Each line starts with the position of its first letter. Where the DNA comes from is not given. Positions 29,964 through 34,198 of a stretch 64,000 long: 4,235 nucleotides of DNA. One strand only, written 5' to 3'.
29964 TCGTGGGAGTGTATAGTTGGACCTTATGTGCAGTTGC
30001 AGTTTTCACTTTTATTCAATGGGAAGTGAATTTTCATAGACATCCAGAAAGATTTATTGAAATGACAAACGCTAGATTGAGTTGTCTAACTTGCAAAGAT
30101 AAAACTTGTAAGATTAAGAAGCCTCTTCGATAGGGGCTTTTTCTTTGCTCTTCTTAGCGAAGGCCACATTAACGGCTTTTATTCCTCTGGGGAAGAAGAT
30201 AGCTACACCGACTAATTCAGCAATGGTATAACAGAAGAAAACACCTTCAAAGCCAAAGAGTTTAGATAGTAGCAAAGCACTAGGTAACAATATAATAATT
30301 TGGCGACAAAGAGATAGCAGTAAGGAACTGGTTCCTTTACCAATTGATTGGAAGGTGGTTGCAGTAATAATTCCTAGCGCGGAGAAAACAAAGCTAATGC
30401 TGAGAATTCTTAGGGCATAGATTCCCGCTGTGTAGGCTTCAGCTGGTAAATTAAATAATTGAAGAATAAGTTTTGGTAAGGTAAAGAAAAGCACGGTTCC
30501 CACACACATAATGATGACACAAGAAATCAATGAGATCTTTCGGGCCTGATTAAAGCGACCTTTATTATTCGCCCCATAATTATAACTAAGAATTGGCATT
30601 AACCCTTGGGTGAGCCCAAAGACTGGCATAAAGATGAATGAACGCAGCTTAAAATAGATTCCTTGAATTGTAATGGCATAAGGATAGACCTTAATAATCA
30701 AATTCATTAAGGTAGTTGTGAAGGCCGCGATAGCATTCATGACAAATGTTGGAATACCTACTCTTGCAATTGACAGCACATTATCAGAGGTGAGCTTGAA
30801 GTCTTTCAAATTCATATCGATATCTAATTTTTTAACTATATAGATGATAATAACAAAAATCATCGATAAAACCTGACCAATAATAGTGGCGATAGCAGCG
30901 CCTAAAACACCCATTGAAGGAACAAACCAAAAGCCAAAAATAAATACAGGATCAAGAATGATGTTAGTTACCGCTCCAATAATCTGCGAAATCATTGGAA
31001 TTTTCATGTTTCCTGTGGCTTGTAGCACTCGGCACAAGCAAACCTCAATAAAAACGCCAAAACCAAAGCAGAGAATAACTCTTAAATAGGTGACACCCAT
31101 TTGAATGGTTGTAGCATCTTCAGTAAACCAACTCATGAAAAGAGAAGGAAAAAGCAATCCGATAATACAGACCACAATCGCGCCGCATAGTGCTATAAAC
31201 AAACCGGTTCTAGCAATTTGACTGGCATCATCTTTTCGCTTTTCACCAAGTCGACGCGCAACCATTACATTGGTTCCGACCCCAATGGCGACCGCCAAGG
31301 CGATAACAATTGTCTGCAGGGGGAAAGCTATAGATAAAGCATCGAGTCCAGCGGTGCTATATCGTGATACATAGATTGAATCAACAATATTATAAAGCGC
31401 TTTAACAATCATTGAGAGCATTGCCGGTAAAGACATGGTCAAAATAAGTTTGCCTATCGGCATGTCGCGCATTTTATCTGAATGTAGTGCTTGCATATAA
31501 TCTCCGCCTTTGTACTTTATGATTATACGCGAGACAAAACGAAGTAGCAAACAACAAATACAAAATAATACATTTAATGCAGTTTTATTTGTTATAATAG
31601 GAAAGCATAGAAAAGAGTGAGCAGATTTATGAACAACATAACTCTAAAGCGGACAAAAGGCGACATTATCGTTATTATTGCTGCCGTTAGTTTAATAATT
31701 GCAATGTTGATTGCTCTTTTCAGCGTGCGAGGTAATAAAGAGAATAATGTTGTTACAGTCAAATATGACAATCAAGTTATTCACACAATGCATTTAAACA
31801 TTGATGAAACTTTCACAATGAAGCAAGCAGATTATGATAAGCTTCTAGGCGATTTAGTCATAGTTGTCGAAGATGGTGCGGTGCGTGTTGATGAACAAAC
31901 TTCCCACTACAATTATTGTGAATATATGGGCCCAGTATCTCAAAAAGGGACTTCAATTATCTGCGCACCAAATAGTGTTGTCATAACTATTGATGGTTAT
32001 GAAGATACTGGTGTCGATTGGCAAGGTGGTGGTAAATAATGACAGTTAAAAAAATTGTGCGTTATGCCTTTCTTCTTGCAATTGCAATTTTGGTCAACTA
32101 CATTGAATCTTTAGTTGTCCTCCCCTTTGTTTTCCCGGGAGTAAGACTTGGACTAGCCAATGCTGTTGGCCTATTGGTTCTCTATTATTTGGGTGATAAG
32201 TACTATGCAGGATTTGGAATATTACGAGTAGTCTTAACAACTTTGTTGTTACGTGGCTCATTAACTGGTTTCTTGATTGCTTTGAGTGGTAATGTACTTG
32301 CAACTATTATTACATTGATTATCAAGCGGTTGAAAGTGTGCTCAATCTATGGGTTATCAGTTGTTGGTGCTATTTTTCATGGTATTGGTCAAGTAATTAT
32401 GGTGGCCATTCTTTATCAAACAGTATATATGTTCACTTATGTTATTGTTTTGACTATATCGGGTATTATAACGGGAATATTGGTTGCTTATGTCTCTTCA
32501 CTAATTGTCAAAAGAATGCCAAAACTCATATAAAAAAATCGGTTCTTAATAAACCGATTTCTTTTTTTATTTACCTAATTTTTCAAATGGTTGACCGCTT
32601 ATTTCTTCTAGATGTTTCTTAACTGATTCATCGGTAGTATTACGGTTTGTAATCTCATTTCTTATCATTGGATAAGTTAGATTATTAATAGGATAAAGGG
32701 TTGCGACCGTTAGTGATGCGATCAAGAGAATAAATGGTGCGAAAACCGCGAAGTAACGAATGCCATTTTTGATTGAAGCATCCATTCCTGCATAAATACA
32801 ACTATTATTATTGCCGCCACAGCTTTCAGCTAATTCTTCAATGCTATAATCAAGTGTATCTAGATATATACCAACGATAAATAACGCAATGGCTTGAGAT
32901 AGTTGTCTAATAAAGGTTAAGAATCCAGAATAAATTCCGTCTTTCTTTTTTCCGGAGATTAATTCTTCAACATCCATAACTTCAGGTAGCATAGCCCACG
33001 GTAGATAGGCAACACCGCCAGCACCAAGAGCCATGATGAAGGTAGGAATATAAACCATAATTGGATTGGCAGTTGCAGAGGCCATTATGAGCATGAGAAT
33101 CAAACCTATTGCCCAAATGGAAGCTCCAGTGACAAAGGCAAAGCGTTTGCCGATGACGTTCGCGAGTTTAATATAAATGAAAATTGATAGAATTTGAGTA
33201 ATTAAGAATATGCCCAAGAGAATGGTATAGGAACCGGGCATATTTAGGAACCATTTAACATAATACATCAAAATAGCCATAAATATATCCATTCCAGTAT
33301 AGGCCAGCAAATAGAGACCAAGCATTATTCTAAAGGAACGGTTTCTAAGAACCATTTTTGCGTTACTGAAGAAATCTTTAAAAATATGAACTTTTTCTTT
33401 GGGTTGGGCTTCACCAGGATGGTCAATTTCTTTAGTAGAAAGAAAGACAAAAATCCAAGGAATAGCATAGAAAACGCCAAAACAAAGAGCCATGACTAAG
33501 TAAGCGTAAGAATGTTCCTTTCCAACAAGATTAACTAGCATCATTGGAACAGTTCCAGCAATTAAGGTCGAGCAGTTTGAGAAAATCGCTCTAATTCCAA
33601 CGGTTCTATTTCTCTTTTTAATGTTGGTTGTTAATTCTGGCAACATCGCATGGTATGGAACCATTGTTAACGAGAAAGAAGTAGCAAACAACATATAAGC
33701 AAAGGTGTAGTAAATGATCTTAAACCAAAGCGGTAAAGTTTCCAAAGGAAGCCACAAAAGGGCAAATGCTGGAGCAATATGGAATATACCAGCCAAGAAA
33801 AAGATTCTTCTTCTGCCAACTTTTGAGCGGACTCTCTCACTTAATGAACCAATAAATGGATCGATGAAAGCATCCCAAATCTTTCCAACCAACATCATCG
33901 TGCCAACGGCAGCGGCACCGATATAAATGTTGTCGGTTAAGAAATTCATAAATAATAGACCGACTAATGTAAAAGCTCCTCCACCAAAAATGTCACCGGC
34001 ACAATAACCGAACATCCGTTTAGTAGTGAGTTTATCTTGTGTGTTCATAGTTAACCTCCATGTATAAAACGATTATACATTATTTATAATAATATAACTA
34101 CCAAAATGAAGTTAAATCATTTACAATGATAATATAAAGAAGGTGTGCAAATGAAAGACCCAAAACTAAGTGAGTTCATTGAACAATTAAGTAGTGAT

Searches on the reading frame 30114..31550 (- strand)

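Call 86: search_protein_families(library=ncbifam, proteins=[window:30114-31550:-], max_evalue=1e-8)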
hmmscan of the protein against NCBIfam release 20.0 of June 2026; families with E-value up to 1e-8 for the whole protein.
window:30114-31550:- (478 aa): 9 families
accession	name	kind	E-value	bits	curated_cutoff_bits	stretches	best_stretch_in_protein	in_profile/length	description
TIGR00797.1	matE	subfamily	1.2e-53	182.5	147.4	1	42-434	1-390/396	MATE family efflux transporter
NF007130.1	PRK09575.1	equivalog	4.4e-45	154.8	445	1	36-452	8-423/435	MATE family efflux transporter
NF000131.1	MATE_multi_MepA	equivalog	2.6e-39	135.7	850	1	29-447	11-425/451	multidrug efflux MATE transporter MepA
NF041801.1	MATE_SolL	equivalog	1.4e-36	126.3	780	1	35-449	21-439/458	solanimycin export family MATE transporter SolL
NF000217.1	MATE_multi_FepA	equivalog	5e-26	91.7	900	1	33-451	14-431/443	multidrug efflux MATE transporter FepA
NF052396.1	MATE_WgkD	equivalog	5.8e-18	65.1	510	1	36-452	5-419/428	tryglysin-associated MATE efflux transporter WgkD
NF007562.1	PRK10189.1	equivalog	6.7e-15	54.8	465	1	36-276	29-274/470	EmmdR/YeeO family multidrug/toxin efflux MATE transporter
NF001214.0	PRK00187.1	equivalog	4.5e-11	42.4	449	1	34-433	10-416/464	NorM family multidrug efflux MATE transporter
NF045539.1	MATE_efflux1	equivalog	2.1e-09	37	350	0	105-287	70-251/411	MATE family Na+-driven efflux transporter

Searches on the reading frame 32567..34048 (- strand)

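Call 86: search_protein_families(library=ncbifam, proteins=[window:32567-34048:-], max_evalue=1e-8)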
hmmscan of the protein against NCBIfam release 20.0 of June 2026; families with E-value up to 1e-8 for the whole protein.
window:32567-34048:- (493 aa): 5 families
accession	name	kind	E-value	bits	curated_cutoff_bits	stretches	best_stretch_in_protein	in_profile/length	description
TIGR00792.1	gph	subfamily_domain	9.3e-63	212.4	231.35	1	13-469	2-437/437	glycoside-pentoside-hexuronide (GPH):cation symporter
NF007749.0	PRK10429.1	equivalog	7.3e-42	143.8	456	1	6-402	2-397/473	melibiose:sodium transporter MelB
NF007353.0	PRK09848.1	equivalog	1.8e-37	129.2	528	1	5-477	3-452/457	glucuronide transporter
NF007237.0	PRK09669.1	subfamily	1.4e-36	126.1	610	1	4-475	3-451/461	putative symporter YagG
NF008526.0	PRK11462.1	equivalog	3.5e-27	95.3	836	1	5-406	4-395/460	glycoside-pentoside-hexuronide family transporter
